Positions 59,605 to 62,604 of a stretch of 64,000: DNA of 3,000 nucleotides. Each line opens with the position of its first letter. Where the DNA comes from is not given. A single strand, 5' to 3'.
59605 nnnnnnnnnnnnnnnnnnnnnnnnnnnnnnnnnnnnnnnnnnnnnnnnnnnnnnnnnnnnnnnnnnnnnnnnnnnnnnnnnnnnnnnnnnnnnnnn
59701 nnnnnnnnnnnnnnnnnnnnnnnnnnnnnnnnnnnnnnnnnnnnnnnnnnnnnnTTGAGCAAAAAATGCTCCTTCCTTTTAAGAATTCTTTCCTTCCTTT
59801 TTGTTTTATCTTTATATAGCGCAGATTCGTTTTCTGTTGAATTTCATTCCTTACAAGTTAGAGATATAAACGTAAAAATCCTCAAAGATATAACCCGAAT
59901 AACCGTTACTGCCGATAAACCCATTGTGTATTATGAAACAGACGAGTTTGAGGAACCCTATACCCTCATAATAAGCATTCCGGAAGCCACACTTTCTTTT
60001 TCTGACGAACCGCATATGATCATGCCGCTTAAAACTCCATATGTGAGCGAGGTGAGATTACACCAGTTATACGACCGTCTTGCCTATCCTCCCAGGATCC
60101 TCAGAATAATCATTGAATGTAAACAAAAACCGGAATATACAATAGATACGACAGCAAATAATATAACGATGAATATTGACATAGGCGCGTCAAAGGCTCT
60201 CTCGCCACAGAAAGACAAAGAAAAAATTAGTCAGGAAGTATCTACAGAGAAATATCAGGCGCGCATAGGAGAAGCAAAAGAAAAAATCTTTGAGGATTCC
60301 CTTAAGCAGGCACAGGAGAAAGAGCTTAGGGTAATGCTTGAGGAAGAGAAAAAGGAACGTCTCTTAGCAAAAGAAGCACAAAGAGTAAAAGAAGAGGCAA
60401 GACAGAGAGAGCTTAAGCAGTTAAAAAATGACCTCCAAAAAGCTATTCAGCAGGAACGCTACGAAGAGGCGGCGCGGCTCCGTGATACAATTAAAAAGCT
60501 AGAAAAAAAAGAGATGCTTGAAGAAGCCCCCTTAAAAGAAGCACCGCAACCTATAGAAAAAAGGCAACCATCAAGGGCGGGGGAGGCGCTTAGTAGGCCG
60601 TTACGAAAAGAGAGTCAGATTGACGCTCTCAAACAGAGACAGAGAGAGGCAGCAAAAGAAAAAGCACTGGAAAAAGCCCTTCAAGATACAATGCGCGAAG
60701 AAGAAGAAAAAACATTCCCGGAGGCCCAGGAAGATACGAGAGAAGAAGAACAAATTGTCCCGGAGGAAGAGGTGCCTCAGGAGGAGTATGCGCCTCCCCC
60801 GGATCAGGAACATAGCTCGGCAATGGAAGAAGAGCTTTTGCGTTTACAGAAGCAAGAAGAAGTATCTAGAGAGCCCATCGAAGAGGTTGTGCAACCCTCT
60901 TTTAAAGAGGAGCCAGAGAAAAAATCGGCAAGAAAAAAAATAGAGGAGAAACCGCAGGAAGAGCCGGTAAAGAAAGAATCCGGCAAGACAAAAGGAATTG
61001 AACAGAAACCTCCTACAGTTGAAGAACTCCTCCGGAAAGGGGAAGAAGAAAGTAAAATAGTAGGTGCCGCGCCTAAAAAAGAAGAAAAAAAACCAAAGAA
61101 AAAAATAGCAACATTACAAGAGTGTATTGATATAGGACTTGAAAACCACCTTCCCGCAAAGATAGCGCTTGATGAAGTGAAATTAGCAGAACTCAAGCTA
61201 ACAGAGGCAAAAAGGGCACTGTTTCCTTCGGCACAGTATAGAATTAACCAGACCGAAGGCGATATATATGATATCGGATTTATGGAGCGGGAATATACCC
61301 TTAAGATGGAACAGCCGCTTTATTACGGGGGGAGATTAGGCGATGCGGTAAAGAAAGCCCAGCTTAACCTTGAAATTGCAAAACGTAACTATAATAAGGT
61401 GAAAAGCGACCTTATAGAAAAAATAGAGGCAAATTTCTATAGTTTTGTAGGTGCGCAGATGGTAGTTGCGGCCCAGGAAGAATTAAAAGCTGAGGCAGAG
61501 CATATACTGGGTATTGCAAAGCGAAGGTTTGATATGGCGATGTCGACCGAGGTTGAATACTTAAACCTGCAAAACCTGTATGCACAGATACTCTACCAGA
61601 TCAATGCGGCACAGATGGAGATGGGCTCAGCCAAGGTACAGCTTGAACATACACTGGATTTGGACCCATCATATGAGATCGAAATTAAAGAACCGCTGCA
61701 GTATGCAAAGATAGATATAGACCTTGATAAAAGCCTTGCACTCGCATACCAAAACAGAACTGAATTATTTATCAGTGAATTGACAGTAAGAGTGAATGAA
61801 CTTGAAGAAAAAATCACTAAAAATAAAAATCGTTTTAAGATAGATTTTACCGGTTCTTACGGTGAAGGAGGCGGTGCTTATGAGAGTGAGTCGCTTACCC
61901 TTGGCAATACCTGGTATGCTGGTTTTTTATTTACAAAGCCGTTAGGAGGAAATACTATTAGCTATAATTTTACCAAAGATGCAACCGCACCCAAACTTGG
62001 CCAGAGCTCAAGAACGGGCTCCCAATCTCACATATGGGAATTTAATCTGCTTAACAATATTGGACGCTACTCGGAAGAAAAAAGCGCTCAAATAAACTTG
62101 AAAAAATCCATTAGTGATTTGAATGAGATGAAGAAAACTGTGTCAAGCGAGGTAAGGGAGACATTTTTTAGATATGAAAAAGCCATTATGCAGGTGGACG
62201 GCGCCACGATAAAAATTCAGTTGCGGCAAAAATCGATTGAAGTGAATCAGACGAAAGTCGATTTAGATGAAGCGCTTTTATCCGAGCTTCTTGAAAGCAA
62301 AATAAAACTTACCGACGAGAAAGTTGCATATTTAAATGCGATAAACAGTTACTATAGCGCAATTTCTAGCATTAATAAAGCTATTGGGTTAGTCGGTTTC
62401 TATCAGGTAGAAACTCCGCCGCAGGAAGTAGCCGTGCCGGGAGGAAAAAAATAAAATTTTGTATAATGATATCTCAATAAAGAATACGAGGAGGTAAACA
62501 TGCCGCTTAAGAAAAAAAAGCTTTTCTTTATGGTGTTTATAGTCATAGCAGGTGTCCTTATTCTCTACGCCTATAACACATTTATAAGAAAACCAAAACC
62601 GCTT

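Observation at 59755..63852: AMIN + coiled-coil/UVR + TolC-like outer-membrane factor paired with an HlyD adaptor, but no inner-membrane pump in view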

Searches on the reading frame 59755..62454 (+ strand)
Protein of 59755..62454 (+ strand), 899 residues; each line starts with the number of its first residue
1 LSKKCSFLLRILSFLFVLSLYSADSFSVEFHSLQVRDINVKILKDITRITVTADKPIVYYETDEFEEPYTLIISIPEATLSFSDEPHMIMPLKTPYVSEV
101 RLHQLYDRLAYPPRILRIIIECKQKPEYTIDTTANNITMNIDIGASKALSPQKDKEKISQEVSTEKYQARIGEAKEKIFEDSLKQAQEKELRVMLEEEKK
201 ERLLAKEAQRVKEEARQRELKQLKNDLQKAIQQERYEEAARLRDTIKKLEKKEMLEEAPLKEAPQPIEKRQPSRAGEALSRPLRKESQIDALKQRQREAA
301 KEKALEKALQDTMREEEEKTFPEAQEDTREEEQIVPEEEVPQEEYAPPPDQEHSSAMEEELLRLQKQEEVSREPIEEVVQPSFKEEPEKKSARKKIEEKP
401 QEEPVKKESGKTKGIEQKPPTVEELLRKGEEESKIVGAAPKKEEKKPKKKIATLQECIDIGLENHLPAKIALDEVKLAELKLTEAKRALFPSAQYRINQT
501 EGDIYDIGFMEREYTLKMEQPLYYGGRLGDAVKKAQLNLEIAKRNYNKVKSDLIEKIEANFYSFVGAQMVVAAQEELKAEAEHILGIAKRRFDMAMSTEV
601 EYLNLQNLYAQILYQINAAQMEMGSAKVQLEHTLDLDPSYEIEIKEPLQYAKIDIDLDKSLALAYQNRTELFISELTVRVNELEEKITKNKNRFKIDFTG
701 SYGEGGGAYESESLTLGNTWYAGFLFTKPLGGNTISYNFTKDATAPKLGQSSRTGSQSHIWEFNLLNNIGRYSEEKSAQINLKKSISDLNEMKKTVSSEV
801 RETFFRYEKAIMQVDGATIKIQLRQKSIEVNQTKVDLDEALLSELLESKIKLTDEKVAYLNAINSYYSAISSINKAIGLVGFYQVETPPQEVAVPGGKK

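Call 3: search_protein_families(library=pfam, proteins=[window:59755-62454:+], max_evalue=1)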
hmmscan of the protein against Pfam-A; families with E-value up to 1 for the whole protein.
window:59755-62454:+ (899 aa): 6 families
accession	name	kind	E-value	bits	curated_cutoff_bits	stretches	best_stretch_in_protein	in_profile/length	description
PF02321.23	OEP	-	2.7e-31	109.3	22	2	454-634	1-186/187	Outer membrane efflux protein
PF02151.25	UVR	-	6.7e-08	32.5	21.5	1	218-252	2-36/36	UvrB/uvrC motif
PF11741.13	AMIN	-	0.00022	21.7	20.5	0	22-61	47-88/101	AMIN domain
PF20663.3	COG4_N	-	0.013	16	27.3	1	217-252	59-94/107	Conserved oligomeric Golgi complex subunit 4, N-terminal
PF01335.27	DED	-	0.031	14.9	35.9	1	211-260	8-57/82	Death effector domain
PF11763.13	DIPSY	-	0.18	12.4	25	1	110-170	33-94/122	Cell-wall adhesin ligand-binding C-terminal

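Call 4: search_protein_families(library=ncbifam, proteins=[window:59755-62454:+], max_evalue=1)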
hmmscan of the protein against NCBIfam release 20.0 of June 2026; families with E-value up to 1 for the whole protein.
window:59755-62454:+ (899 aa): 4 families
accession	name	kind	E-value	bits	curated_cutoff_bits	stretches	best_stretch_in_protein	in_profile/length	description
TIGR01844.1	type_I_sec_TolC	subfamily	3e-17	62.7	225.15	2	453-710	4-267/414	TolC family outer membrane protein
NF053706.1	PrRKinActvMcsABac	equivalog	4.9e-06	26.4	210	1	216-254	137-175/182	protein-arginine kinase activator protein McsA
TIGR01845.1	outer_NodT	subfamily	0.00055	18.9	210.05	1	517-634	340-457/460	efflux transporter outer membrane subunit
NF005905.0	PRK07883.1-3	equivalog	0.023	13.3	508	1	195-249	389-443/581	DEDD exonuclease domain-containing protein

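Call 8: find_encoding_contigs(protein=window:59755-62454:+, flank=10000, max_places=6)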
Protein window:59755-62454:+ (899 aa): no gene with exactly this product is on record in the collection.

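Call 10: find_homologous_proteins(query=window:59755-62454:+)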
Query window:59755-62454:+ (899 aa): 4 proteins with E <= 0.001 among 8000 candidates.
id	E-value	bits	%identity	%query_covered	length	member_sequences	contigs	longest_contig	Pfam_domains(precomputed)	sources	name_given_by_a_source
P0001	0.0e+0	1917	100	100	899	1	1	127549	PF02151.26,PF02321.24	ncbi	ncbi:MAG: TolC family protein [Candidatus Omnitrophota bacterium]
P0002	1.0e-291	988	46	24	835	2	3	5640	PF02321.24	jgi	-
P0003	2.6e-289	980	56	100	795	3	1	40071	PF02321.24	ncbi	-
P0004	5.1e-289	980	59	100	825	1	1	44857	PF02321.24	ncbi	-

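Call 11: find_encoding_contigs(protein=P0001, flank=10000, max_places=4)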
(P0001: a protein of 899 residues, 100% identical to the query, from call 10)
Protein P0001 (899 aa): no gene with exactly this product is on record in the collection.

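Call 12: find_encoding_contigs(protein=P0004, flank=10000, max_places=4)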
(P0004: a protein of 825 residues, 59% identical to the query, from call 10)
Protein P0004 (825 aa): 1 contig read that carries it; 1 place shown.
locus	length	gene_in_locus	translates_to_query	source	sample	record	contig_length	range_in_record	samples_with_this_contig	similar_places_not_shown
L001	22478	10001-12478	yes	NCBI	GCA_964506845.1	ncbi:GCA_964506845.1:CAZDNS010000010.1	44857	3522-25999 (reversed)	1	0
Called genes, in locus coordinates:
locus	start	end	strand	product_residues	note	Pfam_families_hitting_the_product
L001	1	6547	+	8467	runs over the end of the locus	?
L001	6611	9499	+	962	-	PF08668:HDOD (weak), PF01966:HD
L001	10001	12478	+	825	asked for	PF02321:OEP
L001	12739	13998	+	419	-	PF25944:Beta-barrel_RND (faint), PF25917:BSH_RND (weak), PF25973:BSH_CzcB, PF25989:YknX_C (faint), PF25954:Beta-barrel_RND_2, PF25990:Beta-barrel_YknX (faint)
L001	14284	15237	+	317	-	PF13181:TPR_8 (weak), PF00515:TPR_1, PF07719:TPR_2 (weak), PF13414:TPR_11 (weak), PF13180:PDZ_2 (weak), PF17820:PDZ_6 (weak), PF00595:PDZ (weak), PF17820:PDZ_6 (weak)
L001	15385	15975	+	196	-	PF00672:HAMP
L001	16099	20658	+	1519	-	PF00873:ACR_tran, PF03176:MMPL (weak), PF00873:ACR_tran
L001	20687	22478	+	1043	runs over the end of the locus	PF00873:ACR_tran, PF03176:MMPL (faint)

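Call 13: find_encoding_contigs(protein=P0003, flank=10000, max_places=4)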
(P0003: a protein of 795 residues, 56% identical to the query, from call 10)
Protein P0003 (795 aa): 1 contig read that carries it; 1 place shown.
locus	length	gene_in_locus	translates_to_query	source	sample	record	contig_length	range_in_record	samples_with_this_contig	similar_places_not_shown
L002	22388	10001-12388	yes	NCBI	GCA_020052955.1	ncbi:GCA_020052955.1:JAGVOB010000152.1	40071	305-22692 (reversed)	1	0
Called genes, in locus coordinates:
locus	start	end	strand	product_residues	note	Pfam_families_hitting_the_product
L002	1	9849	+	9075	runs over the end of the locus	?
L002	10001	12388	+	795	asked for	PF02321:OEP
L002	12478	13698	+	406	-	PF25973:BSH_CzcB, PF25944:Beta-barrel_RND (weak), PF25954:Beta-barrel_RND_2, PF25990:Beta-barrel_YknX (weak), PF25967:RND-MFP_C (faint), PF25989:YknX_C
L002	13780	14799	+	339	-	PF00515:TPR_1 (weak), PF13181:TPR_8 (weak), PF13180:PDZ_2 (faint), PF17820:PDZ_6 (weak), PF00595:PDZ (weak), PF17820:PDZ_6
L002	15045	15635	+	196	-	PF00672:HAMP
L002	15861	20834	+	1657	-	PF00873:ACR_tran, PF03176:MMPL (weak)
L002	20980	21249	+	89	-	PF20582:UPF0758_N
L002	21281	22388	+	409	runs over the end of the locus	PF13173:AAA_14, PF13635:DUF4143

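Call 24: find_related_loci(query=A1, collection=genome_contigs, flank=10000)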
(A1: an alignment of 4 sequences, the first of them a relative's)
Query A1 (899 aa) in genome_contigs; peptide patterns used: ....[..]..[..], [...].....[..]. (x = any residue, [..] = any of these).
600 stretches matched a pattern (row limit reached: there are more); 2 encode a relative of the query (tblastn E <= 1e-3); 2 distinct loci.
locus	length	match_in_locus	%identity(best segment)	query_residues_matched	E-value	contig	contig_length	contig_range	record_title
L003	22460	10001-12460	59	2-899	0e+0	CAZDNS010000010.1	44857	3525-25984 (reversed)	MAG TPA_asm: uncultured Planctomycetia bacterium isolate SRP090828_co1_107 genome assembly, contig: NODE_126_length_4485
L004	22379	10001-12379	56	1-899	0e+0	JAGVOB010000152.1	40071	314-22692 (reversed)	MAG: Candidatus Omnitrophota bacterium isolate DeMMO3_15 c_000000002079, whole genome shotgun sequence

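Call 35: predict_structure(alignment_id=A1)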
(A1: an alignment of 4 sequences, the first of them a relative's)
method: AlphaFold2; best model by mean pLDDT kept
length: 899 residues; sequences in the alignment: 4
mean_pLDDT: 50.5   pTM: 0.29
mean pLDDT of the five models: 50.5, 48.9, 48.8, 46.5, 44.0
residues with pLDDT >= 90: 1; 70-90: 165; 50-70: 261; < 50: 472
segments of 3 or more residues with pLDDT < 50: 1-3, 20-30, 108-111, 147-168, 170-172, 251-288, 320-450, 499-507, 511-525, 639-679, 690-773, 795-899
pLDDT, mean of each block of 10 residues (from residue 1): 60 65 32 78 81 83 65 80 77 79 64 72 80 82 59 31 43 53 63 65 67 68 73 75 65 42 32 38 47 62 66 55 36 36 34 36 34 30 34 35 31 29 37 32 37 55 65 75 66 52 45 43 51 72 73 67 60 65 69 71 68 63 65 57 37 31 40 47 55 32 27 27 25 25 30 29 40 50 55 48 40 26 22 30 36 38 43 35 26 25
secondary structure, 60 per line:
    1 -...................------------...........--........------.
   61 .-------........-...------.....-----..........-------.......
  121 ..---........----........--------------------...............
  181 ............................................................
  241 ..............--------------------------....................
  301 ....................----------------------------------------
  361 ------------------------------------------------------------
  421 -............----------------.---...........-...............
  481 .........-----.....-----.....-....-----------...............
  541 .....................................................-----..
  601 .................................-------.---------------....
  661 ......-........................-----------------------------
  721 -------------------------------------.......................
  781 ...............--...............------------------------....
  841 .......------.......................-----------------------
elements in order (helices of 4 or more, strands of 3 or more residues): H2-20 E33-43 E46-53 E69-76 E78-80 E87-91 E97-106 E114-122 E126-133 E138-145 H166-254 H281-320 H422-433 H454-464 H466-489 E495-499 E505-509 H511-514 H526-593 H599-633 H657-666 H668-691 H758-795 H798-812 H837-847 H854-876

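Call 36: search_protein_families(library=ncbifam, proteins=[L001:16099-20658:+, L001:14284-15237:+, L001:15385-15975:+, L001:6611-9499:+], max_evalue=0.001)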
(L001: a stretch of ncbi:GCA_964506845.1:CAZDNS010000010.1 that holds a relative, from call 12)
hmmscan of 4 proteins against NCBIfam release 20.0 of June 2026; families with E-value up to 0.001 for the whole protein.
L001:16099-20658:+ (1519 aa): 19 families
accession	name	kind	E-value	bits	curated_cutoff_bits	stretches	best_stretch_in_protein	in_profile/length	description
NF033617.1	RND_permease_2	subfamily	2.5e-185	618.3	1250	2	276-1062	249-1005/1009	multidrug efflux RND transporter permease subunit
NF000282.2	RND_permease_1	subfamily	2.6e-147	492.5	1250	1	6-1062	3-1025/1029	multidrug efflux RND transporter permease subunit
TIGR00914.1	2A0601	subfamily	2e-131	439.7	701.45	2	269-1063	255-1034/1051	CusA/CzcA family heavy metal efflux RND transporter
TIGR00915.1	2A0602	subfamily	4.4e-127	425.5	940.35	1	4-1080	2-1044/1050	efflux RND transporter permease subunit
NF007905.0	PRK10614.1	equivalog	7.1e-109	364.9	1774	2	279-1078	254-1022/1025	multidrug efflux RND transporter permease subunit MdtC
NF007798.0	PRK10503.1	equivalog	4.1e-108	362.4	1584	1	8-1076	17-1034/1040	MdtB/MuxB family multidrug efflux RND transporter permease subunit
NF007133.0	PRK09579.1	equivalog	8.7e-92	308.3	1763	1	1-1065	1-1003/1017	multidrug efflux RND transporter permease subunit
NF007842.1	PRK10555.1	equivalog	2.2e-91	307.2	1854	2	279-1062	260-1024/1036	multidrug efflux RND transporter permease AcrD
NF007131.0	PRK09577.1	equivalog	3.8e-87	293.1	1768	1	6-1077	4-1035/1045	multidrug efflux RND transporter permease subunit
NF000037.1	RND_perm_OqxB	exception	1e-84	285.1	2200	1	4-1069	4-1039/1050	multidrug efflux RND transporter permease subunit OqxB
NF011706.2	PRK15127.1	equivalog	5.2e-74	249.7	2150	1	3-1079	1-1040/1049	multidrug efflux RND transporter permease subunit AcrB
TIGR00921.1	2A067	subfamily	8.2e-20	70.4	351.9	2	807-1081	83-363/733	hydrophobe/amphiphile efflux-3 (HAE3) family transporter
TIGR00916.1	2A0604s01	subfamily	1.6e-08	34.5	148.6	1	304-502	41-229/231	SecD/SecF family protein translocase subunit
TIGR00833.1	actII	subfamily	8.9e-07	27.6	874.7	1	308-516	122-335/910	MMPL family RND transporter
NF009584.0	PRK13024.1-4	equivalog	1.1e-06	27.4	1171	1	305-512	205-410/759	protein translocase subunit SecDF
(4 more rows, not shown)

L001:14284-15237:+ (317 aa): 22 families
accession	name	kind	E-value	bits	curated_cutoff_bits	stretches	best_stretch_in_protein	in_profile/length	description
NF051464.1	tail_spec_CT441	exception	3.3e-11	42.6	700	2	239-311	245-319/645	tail-specific protease Tsp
TIGR00225.1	prc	subfamily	8e-10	38.3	218.6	1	154-199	51-96/335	C-terminal processing peptidase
NF041521.1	HhoA_HhoB_HtrA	equivalog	1.1e-09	38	450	1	105-223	203-320/335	HhoA/HhoB/HtrA family serine endopeptidase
NF045589.1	Cterm_S41_CtpB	exception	1.1e-09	37.4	633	1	239-309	115-188/416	carboxyl-terminal processing protease CtpB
NF047433.1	Lepto_7_Nterm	domain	1.5e-09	37.4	43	1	6-66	1-61/63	LA_0442/LA_0875 N-terminal domain-containing protein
TIGR02037.1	degP_htrA_DO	subfamily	6.6e-08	31.9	416.2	0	162-199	256-293/434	Do family serine endopeptidase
NF047968.1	SerProtHtrA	equivalog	1.5e-07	31.1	470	0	150-196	275-320/357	serine protease HtrA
NF047507.1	TPR_BatC_Lepto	exception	3.6e-07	29.9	175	1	66-131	93-158/214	TPR repeat-containing protein BatC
NF041199.1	trx7_PDZ_seleno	equivalog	1.5e-06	27.4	300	0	154-197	193-235/390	Trx7/PDZ domain-containing (seleno)protein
NF045590.1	Cterm_S41_CtpC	exception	1.5e-06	27.3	665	0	248-310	125-188/418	carboxyl-terminal processing protease CtpC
NF002725.1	PRK02603.1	equivalog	3.3e-06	27.2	143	1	73-127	76-130/173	photosystem I assembly protein Ycf3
NF047503.1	LB_137_fam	subfamily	3.8e-06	26.4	200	1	10-63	2-55/288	LB_137 family protein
NF008147.1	PRK10898.1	equivalog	2.5e-05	23.6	408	0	162-192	276-306/352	outer membrane-stress sensor serine endopeptidase DegS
NF033762.1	social_mot_Tgl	equivalog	3e-05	23.5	225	1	78-137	40-102/252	social motility TPR repeat lipoprotein Tgl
NF041881.1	PTPDL_fam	equivalog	3.4e-05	23.1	200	1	12-74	3-71/339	PTPDL family protein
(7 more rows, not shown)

L001:15385-15975:+ (196 aa): 22 families
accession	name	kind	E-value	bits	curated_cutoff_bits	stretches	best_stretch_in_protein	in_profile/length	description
NF033092.0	HK_WalK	equivalog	4.8e-12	45.3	725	1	62-143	171-252/594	cell wall metabolism sensor histidine kinase WalK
NF038263.1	prot_phos_SiaA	equivalog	6.4e-08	31.6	700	1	61-164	301-406/658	biofilm regulation protein phosphatase SiaA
NF008184.0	PRK10935.1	equivalog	3.2e-07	29.4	553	1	69-163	153-248/565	nitrate/nitrite two-component system sensor histidine kinase NarQ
NF040691.1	MtrAB_MtrB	equivalog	1.3e-06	27.8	450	1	60-142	180-262/507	MtrAB system histidine kinase MtrB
NF058645.1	MCPCtpMPsAe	equivalog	1.3e-06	27.5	900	1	65-156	202-291/558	methyl-accepting chemotaxis protein CtpM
NF011622.0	PRK15048.1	equivalog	1.7e-06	27.5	900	1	75-143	198-267/553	methyl-accepting chemotaxis protein II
NF012226.0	AdeS_HK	equivalog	1.9e-06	27.3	500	1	22-140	16-134/353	two-component sensor histidine kinase AdeS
NF033094.0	HK_VanS_O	exception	2.2e-06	27.2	720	1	63-170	44-149/345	vancomycin resistance histidine kinase VanS-O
NF012163.2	BaeS_SmeS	equivalog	5.9e-06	25.5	500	1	70-142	167-238/457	sensor histidine kinase efflux regulator BaeS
TIGR02956.1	TMAO_torS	equivalog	6.5e-06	24.5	676.5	1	70-184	334-444/967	TMAO reductase system sensor histidine kinase/response regulator TorS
NF047851.1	MCPCitTducer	equivalog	1.6e-05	24.2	900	1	68-173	191-294/553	methyl-accepting chemotaxis citrate transducer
NF041210.1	his_kin_PieS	equivalog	2.5e-05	23.5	850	1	57-141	159-240/474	two component system sensor histidine kinase PieS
NF007004.0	PRK09467.1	equivalog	5.3e-05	22.2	415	1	63-139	150-227/440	two-component system sensor histidine kinase EnvZ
NF011874.0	PRK15347.1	equivalog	6.1e-05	21.2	852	1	56-160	289-389/921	two component system sensor kinase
NF058527.1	HistKinChvGCaul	equivalog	9e-05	21.4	740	1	69-143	227-305/535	two-component sensor histidine kinase ChvG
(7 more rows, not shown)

L001:6611-9499:+ (962 aa): 6 families
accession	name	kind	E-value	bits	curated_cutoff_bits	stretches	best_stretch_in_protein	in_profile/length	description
TIGR00277.1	HDIG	domain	5e-07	29.5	27.6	1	641-717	4-68/84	HDIG domain-containing metalloprotein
TIGR01596.1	cas3_HD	equivalog_domain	2.1e-06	27.9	43.45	1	642-767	1-114/178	CRISPR-associated endonuclease Cas3''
TIGR02578.2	cas_TM1811_Csm1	equivalog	0.00014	20.6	170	1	670-779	4-87/753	type III-A CRISPR-associated protein Cas10/Csm1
TIGR03319.1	RNase_Y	equivalog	0.00032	19.3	454.35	1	642-687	330-372/514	ribonuclease Y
NF005519.0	PRK07152.1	equivalog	0.00069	18.6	315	0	642-769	197-308/361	nicotinate-nucleotide adenylyltransferase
NF053512.1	nitric_RR_NosR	exception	0.00077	18.6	400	0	642-716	192-267/422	response regulator c-di-GMP phosphodiesterase, NosR family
